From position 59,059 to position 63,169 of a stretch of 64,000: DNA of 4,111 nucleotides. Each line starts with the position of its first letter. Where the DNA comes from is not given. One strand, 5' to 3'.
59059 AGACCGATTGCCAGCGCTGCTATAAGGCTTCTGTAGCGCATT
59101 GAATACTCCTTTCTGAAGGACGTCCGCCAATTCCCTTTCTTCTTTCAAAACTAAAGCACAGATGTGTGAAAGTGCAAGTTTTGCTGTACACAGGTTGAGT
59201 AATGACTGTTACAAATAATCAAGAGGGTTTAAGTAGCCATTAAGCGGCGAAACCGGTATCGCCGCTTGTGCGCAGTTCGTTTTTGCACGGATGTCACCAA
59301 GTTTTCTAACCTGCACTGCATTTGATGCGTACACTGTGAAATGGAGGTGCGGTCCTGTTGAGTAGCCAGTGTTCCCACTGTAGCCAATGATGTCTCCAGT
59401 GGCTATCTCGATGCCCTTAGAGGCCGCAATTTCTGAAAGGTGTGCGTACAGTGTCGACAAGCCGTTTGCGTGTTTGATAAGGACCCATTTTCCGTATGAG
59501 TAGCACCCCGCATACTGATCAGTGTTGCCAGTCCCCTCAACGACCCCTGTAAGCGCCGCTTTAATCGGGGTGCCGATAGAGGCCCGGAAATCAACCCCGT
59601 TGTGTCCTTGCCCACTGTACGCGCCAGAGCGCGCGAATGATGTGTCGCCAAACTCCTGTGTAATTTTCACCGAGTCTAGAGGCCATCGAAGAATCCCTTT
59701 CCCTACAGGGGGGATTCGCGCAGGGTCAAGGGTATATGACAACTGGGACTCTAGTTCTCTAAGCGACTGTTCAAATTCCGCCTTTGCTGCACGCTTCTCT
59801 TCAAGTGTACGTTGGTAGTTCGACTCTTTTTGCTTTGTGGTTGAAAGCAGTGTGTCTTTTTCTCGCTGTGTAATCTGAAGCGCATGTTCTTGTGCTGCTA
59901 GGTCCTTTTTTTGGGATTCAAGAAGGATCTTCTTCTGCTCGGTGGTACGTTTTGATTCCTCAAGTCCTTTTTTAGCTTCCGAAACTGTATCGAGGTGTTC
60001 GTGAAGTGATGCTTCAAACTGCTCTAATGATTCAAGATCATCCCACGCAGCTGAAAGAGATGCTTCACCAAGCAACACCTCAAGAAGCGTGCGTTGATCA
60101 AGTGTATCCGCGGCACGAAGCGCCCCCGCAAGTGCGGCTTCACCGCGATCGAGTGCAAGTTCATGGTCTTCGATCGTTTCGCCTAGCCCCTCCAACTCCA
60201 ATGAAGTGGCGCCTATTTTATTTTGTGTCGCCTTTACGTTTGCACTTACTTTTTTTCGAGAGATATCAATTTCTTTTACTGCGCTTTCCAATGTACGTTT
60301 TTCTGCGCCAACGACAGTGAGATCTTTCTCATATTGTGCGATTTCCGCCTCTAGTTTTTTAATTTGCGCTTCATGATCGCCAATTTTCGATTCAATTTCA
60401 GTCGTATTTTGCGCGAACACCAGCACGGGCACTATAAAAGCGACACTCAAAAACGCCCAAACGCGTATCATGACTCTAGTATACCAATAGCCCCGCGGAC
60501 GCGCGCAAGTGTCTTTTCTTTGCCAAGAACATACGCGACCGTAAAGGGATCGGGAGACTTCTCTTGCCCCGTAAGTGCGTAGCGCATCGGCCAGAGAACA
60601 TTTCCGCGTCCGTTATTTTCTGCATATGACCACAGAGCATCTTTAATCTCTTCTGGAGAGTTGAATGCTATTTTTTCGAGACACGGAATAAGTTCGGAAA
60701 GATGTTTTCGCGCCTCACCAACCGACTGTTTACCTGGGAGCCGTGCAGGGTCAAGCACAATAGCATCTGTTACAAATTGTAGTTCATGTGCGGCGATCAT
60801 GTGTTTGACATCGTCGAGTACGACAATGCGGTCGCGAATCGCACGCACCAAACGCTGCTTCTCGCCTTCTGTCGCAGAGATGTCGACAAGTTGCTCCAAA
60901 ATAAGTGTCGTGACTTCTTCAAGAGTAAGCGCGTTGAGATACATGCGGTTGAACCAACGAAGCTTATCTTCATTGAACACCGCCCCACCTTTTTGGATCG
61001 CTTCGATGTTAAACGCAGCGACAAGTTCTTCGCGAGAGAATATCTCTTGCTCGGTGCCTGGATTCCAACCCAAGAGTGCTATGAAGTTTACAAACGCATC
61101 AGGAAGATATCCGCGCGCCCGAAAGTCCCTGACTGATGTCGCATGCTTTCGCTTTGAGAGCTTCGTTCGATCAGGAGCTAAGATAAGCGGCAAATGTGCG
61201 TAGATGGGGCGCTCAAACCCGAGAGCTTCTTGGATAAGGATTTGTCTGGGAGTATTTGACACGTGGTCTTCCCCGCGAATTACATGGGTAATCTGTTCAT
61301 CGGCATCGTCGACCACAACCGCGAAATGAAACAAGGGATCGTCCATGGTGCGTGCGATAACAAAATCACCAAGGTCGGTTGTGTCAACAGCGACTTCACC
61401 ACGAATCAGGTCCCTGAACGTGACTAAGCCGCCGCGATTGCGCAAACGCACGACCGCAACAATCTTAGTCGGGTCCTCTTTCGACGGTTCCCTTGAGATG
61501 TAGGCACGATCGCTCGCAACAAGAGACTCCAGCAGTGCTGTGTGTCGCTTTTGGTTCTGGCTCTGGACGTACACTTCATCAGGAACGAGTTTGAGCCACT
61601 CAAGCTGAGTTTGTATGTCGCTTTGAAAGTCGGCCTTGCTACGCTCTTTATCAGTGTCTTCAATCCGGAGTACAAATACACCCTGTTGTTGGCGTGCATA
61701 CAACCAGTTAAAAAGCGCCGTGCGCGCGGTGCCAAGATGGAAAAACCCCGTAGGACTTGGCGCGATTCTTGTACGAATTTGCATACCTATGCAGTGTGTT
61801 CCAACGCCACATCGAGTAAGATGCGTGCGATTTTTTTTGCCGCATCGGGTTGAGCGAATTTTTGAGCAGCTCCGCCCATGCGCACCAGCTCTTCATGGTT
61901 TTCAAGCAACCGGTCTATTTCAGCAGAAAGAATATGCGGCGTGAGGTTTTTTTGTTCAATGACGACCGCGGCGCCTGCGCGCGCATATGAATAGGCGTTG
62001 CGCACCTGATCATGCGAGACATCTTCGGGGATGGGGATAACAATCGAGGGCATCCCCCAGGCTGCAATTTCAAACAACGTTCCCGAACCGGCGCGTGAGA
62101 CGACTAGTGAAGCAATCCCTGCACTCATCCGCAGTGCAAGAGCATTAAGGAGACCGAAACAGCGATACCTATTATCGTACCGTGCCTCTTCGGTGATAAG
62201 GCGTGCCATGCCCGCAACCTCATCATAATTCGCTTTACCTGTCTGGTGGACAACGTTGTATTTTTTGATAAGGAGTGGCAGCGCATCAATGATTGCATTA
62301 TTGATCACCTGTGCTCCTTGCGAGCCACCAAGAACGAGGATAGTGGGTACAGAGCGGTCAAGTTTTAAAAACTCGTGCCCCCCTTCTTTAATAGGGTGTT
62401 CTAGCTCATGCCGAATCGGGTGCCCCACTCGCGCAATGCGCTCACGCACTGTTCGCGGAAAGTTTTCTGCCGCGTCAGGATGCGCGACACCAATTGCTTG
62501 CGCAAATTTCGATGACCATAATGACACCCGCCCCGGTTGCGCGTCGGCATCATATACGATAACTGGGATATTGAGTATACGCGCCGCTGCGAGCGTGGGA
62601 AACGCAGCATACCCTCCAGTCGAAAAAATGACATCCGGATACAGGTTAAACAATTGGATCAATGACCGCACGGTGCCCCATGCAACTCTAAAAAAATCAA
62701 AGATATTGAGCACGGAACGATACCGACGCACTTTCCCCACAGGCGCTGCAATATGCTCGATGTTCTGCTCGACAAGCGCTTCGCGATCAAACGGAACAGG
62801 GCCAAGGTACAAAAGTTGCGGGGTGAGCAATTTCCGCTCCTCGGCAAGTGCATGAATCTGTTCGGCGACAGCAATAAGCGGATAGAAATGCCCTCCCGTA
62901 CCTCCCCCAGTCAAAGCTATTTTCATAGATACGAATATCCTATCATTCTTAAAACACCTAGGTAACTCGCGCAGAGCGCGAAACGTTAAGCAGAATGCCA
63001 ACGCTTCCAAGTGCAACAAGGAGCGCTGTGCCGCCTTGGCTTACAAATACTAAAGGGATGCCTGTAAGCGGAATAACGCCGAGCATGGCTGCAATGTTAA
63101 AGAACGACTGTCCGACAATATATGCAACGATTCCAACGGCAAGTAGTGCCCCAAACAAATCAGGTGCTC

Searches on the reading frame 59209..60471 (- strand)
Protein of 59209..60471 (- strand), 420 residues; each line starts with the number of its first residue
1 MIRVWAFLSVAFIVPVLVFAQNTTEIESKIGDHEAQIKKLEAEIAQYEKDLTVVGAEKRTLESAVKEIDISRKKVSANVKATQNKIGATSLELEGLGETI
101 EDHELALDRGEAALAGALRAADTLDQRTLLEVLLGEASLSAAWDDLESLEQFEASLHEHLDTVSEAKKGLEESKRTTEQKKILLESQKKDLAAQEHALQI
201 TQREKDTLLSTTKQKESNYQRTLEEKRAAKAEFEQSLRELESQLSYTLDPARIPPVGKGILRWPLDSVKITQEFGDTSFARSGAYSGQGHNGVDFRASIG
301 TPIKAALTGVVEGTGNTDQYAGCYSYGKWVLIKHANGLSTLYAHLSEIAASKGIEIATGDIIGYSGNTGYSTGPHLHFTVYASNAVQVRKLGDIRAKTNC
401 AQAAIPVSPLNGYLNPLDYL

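Call 102: search_protein_families(library=pfam, proteins=[window:59209-60471:-], max_evalue=0.00001)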
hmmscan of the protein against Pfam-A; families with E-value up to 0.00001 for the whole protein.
window:59209-60471:- (420 aa): 1 family
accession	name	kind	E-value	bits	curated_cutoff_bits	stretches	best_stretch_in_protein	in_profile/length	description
PF01551.29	Peptidase_M23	-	7.1e-28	97.1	28.7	1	289-383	2-90/96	Peptidase family M23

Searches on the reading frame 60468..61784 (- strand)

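Call 102: search_protein_families(library=pfam, proteins=[window:60468-61784:-], max_evalue=0.00001)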
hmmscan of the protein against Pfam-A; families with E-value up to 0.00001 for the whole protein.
window:60468-61784:- (438 aa): 2 families
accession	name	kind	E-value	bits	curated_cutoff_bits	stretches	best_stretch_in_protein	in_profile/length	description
PF00749.27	tRNA-synt_1c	-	4.8e-78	262.7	23.4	2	109-277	143-314/314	tRNA synthetases class I (E and Q), catalytic domain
PF19269.4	Anticodon_2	-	1.4e-17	64.9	23.6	1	308-433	15-141/141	Anticodon binding domain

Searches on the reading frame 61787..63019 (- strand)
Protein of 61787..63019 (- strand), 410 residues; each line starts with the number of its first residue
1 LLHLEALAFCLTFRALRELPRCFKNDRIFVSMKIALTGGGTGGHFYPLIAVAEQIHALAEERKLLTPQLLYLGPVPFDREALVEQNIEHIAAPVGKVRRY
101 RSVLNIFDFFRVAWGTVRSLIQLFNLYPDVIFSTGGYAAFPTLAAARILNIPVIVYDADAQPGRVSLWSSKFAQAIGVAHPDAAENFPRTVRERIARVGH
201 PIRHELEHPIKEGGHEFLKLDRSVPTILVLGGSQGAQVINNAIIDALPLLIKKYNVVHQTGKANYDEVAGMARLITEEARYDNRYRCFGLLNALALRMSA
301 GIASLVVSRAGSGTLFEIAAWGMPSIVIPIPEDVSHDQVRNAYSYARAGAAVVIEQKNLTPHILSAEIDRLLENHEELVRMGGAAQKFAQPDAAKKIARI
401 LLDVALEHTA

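Call 102: search_protein_families(library=pfam, proteins=[window:61787-63019:-], max_evalue=0.00001)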
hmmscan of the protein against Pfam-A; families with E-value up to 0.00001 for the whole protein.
window:61787-63019:- (410 aa): 2 families
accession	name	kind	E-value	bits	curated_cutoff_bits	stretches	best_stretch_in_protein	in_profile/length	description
PF04101.22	Glyco_tran_28_C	-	1.7e-34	119.7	22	1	226-396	1-165/166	Glycosyltransferase family 28 C-terminal domain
PF03033.26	Glyco_transf_28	-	2.9e-20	73.2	26.2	1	34-176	1-137/139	Glycosyltransferase family 28 N-terminal domain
